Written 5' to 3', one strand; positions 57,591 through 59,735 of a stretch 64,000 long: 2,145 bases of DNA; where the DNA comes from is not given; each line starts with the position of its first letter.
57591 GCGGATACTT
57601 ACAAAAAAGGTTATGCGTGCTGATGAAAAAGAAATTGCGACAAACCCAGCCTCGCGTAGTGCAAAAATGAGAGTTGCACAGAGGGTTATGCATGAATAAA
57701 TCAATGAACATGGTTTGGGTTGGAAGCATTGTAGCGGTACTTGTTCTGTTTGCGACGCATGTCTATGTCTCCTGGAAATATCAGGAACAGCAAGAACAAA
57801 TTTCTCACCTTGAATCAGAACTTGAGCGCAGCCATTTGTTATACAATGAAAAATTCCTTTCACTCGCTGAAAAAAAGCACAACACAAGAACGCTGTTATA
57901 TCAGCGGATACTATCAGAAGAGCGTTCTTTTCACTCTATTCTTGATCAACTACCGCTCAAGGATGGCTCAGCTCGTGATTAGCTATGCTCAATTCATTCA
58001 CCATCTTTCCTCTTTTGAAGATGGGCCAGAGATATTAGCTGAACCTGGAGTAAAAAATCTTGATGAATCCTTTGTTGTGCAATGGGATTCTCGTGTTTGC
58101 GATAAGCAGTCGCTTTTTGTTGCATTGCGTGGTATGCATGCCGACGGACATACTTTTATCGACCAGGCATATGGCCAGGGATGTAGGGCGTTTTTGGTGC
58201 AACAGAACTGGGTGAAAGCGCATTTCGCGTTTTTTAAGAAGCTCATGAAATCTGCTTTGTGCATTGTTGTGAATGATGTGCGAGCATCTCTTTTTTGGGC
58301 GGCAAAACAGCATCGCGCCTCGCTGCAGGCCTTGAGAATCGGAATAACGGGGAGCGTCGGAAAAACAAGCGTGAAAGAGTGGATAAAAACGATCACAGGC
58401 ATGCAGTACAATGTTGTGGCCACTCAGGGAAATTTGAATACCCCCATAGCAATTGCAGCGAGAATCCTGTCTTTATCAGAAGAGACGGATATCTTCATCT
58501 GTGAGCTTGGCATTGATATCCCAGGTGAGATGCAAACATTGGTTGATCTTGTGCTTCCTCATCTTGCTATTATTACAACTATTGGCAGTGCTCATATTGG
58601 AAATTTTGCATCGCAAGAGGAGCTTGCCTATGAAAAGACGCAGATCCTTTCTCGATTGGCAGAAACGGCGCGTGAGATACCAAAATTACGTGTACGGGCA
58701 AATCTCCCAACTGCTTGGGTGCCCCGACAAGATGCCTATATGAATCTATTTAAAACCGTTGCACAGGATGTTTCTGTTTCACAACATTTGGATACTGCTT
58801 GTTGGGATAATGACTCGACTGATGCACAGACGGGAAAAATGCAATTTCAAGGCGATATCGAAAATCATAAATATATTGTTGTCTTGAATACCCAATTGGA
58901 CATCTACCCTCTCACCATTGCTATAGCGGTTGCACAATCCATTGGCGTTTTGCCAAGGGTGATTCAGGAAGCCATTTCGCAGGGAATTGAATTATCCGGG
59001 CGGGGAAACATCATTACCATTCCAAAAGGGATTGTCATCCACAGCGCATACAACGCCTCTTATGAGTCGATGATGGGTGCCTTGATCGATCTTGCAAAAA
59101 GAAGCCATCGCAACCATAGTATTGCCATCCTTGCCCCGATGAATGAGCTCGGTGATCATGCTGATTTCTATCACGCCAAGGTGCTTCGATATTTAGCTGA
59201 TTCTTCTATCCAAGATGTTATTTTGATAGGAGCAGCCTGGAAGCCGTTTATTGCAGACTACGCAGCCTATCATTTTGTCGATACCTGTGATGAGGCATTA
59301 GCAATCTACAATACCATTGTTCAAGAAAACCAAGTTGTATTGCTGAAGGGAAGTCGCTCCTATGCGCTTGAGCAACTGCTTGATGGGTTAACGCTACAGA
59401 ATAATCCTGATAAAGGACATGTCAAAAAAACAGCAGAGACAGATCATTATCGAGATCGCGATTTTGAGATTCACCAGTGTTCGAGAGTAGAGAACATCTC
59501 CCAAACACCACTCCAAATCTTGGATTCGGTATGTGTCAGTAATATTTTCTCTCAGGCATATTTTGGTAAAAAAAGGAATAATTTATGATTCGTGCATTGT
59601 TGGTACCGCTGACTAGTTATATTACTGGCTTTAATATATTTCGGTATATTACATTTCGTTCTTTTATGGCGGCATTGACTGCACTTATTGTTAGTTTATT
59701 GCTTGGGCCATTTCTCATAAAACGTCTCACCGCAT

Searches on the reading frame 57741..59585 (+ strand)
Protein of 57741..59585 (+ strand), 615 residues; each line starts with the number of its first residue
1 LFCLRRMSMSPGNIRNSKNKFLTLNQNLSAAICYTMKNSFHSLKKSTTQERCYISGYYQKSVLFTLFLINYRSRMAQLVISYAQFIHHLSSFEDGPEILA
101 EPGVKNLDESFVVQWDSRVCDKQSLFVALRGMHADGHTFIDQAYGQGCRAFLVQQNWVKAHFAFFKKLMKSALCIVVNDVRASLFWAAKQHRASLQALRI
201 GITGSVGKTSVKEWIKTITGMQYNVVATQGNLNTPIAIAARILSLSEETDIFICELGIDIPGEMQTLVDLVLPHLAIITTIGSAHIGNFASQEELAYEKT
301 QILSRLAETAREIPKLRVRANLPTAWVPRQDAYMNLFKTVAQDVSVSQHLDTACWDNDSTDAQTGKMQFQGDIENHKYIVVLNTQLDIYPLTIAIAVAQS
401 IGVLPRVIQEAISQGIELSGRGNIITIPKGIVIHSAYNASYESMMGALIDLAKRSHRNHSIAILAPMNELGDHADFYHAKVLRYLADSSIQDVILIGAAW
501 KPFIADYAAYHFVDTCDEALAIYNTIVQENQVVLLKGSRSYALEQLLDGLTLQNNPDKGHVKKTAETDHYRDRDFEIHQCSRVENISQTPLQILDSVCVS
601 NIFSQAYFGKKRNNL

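Call 59: search_protein_families(library=pfam, proteins=[window:57741-59585:+], max_evalue=1e-20)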
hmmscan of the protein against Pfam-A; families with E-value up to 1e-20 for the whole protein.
window:57741-59585:+ (615 aa): 1 family
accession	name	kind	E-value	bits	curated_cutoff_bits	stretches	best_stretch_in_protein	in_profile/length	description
PF08245.18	Mur_ligase_M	-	3.3e-23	83.1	24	1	202-310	1-117/200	Mur ligase middle domain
